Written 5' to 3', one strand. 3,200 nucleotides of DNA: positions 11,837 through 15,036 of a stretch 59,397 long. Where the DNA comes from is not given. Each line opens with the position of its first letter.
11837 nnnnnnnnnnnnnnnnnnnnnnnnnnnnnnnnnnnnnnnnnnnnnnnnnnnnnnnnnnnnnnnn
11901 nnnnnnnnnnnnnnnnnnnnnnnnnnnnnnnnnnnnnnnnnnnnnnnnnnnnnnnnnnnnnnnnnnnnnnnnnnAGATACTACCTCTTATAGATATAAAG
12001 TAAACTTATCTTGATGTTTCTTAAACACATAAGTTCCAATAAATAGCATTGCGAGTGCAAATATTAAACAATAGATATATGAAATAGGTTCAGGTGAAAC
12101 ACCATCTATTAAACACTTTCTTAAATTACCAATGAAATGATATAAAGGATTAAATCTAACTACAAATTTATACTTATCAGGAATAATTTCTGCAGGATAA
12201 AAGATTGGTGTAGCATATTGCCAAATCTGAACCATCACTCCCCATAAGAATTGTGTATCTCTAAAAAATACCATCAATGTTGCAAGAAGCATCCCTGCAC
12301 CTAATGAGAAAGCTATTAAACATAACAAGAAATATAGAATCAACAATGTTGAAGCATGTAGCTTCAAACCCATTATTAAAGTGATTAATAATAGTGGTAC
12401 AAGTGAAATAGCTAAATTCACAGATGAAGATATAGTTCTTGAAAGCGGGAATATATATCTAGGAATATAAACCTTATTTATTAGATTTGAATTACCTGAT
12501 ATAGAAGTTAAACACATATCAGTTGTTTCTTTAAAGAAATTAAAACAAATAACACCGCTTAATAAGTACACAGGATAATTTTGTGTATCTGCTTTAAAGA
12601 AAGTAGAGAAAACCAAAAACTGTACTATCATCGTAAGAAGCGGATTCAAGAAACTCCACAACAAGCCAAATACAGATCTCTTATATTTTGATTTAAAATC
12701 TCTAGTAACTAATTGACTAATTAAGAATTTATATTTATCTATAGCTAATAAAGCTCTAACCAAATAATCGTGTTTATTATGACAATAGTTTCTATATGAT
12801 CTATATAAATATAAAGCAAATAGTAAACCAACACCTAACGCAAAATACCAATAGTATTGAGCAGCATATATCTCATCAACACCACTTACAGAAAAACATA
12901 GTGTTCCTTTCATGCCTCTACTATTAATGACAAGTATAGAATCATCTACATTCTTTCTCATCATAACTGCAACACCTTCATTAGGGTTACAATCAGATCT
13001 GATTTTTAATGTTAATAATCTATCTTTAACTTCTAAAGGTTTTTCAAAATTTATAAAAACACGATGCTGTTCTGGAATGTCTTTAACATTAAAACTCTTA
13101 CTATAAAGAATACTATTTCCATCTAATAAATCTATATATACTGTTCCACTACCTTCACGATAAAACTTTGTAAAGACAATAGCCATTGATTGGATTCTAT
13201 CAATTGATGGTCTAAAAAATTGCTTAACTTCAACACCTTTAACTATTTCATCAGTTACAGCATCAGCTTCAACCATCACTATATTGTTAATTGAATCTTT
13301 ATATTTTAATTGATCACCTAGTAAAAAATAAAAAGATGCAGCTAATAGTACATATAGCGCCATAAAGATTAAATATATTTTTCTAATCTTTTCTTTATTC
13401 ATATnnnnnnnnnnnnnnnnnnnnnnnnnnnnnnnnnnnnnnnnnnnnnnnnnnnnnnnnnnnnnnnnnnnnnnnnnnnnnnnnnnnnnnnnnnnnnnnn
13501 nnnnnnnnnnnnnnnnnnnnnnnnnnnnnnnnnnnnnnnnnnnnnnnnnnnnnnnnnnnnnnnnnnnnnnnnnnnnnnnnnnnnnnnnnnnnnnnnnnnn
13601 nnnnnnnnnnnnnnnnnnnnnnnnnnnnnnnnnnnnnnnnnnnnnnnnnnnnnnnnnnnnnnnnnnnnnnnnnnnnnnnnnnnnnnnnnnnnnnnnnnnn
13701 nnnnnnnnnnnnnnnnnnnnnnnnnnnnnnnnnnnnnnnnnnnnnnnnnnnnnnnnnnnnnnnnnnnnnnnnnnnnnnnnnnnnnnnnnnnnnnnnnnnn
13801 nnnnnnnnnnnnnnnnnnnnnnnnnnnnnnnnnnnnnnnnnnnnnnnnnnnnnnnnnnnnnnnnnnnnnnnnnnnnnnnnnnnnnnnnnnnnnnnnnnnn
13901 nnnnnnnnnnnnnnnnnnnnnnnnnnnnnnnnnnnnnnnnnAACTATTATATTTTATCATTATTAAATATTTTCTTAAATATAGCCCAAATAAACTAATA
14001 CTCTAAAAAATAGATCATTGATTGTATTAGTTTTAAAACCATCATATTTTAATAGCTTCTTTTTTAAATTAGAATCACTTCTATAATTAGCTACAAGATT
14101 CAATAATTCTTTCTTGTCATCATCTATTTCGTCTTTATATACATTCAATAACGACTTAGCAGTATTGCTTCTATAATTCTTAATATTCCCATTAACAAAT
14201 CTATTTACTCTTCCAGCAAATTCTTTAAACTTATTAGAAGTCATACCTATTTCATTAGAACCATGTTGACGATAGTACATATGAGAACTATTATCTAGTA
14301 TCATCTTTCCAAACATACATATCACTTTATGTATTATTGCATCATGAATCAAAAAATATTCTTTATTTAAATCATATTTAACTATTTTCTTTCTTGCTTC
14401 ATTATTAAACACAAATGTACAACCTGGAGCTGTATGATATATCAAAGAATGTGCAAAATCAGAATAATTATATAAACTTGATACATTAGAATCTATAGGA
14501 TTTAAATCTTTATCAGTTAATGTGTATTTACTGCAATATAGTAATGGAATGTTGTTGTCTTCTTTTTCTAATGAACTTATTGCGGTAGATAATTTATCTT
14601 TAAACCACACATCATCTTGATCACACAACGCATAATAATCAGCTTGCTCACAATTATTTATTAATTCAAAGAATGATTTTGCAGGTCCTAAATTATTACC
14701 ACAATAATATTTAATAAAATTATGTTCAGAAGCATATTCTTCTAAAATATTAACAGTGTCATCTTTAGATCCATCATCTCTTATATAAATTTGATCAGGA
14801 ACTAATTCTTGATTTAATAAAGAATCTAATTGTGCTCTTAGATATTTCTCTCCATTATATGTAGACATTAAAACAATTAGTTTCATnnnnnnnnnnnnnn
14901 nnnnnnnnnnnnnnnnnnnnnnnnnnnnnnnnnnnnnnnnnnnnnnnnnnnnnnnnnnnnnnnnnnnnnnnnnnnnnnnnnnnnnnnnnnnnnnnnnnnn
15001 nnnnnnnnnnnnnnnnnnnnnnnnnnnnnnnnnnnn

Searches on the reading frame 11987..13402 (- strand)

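Call 81: search_protein_families(library=pfam, proteins=[window:11987-13402:-], max_evalue=0.0001)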
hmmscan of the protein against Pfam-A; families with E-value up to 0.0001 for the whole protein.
window:11987-13402:- (471 aa): 1 family
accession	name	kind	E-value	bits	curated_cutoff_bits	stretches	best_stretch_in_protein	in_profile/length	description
PF01061.29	ABC2_membrane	-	2.1e-20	73.6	26.9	1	228-430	3-209/211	ABC-2 type transporter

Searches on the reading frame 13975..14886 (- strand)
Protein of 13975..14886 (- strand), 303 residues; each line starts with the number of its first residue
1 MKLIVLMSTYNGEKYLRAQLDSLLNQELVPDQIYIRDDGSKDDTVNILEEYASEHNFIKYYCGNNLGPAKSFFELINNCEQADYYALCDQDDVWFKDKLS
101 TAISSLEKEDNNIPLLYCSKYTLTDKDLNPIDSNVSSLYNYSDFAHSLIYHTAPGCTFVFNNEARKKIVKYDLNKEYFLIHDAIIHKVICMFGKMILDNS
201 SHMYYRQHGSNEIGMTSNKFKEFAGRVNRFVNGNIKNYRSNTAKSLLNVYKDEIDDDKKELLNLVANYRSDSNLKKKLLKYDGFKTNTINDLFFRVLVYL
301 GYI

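Call 82: search_protein_families(library=pfam, proteins=[window:13975-14886:-], max_evalue=0.0001)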
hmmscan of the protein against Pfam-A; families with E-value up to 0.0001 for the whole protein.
window:13975-14886:- (303 aa): 2 families
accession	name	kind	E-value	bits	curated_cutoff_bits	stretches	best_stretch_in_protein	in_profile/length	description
PF00535.33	Glycos_transf_2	-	1.1e-20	74.6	23.3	1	5-118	2-117/168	Glycosyl transferase family 2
PF13641.12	Glyco_tranf_2_3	-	3.5e-07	30.9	27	1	5-106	5-111/230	Glycosyltransferase like family 2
